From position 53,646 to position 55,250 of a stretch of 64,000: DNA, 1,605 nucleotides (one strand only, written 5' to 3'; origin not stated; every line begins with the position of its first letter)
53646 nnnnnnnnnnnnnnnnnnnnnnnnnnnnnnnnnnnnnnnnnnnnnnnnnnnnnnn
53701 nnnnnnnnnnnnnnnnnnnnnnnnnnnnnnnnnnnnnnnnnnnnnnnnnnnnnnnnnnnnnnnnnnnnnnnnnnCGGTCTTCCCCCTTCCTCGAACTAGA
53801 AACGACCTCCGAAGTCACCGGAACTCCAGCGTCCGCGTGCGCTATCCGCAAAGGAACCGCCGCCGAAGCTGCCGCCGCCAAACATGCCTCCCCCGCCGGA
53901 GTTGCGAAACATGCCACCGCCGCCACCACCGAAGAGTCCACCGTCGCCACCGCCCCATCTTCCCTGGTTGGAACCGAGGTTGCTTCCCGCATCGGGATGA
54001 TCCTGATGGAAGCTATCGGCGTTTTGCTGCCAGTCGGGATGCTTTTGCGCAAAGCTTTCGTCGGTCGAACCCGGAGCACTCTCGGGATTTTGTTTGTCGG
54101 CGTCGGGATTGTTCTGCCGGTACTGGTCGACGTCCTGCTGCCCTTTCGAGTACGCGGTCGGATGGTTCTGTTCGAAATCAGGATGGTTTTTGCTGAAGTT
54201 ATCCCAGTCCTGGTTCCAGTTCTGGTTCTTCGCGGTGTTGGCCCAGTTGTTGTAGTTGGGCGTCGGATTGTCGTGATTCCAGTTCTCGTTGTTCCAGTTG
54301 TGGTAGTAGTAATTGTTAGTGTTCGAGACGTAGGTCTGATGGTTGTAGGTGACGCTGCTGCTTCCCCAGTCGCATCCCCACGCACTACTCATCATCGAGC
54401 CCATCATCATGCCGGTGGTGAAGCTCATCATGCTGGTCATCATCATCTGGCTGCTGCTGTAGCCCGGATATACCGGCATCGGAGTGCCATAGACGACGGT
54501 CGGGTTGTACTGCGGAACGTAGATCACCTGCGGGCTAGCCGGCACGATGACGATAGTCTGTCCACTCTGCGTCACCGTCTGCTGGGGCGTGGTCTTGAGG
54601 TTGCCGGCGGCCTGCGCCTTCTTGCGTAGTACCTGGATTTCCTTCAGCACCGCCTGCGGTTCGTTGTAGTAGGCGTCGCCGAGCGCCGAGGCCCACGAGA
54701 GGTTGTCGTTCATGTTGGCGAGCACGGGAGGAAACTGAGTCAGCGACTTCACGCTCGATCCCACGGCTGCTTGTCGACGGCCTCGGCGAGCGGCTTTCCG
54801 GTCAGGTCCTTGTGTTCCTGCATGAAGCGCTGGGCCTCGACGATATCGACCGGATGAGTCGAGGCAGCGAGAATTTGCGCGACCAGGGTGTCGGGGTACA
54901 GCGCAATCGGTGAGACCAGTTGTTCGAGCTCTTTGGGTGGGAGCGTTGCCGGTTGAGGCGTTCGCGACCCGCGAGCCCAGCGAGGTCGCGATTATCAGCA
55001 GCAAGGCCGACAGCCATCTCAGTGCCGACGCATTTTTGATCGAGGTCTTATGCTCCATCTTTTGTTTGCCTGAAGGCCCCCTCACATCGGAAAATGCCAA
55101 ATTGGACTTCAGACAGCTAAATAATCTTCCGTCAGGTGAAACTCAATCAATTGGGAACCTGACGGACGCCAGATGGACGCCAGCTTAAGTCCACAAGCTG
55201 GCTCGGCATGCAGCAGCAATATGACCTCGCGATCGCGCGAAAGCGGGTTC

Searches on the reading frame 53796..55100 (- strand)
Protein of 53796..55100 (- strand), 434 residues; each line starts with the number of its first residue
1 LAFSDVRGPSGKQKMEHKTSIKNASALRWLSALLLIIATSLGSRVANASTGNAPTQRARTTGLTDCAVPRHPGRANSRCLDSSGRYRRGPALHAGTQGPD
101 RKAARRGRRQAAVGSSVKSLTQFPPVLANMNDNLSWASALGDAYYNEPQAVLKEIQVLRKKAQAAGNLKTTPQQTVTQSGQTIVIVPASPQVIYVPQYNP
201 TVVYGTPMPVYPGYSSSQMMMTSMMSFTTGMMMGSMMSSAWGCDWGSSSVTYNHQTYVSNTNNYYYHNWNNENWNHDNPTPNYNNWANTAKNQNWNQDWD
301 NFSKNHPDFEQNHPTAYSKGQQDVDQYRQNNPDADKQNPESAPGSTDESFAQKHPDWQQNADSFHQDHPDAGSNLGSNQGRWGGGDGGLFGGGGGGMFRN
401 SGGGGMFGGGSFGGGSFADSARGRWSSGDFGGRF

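Call 44: search_protein_families(library=pfam, proteins=[window:53796-55100:-], max_evalue=0.01)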
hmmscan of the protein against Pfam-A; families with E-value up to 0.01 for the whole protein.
window:53796-55100:- (434 aa): 1 family
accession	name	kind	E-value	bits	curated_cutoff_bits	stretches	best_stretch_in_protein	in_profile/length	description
PF11737.13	DUF3300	-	1e-39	136.8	25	1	110-276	57-227/227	Protein of unknown function (DUF3300)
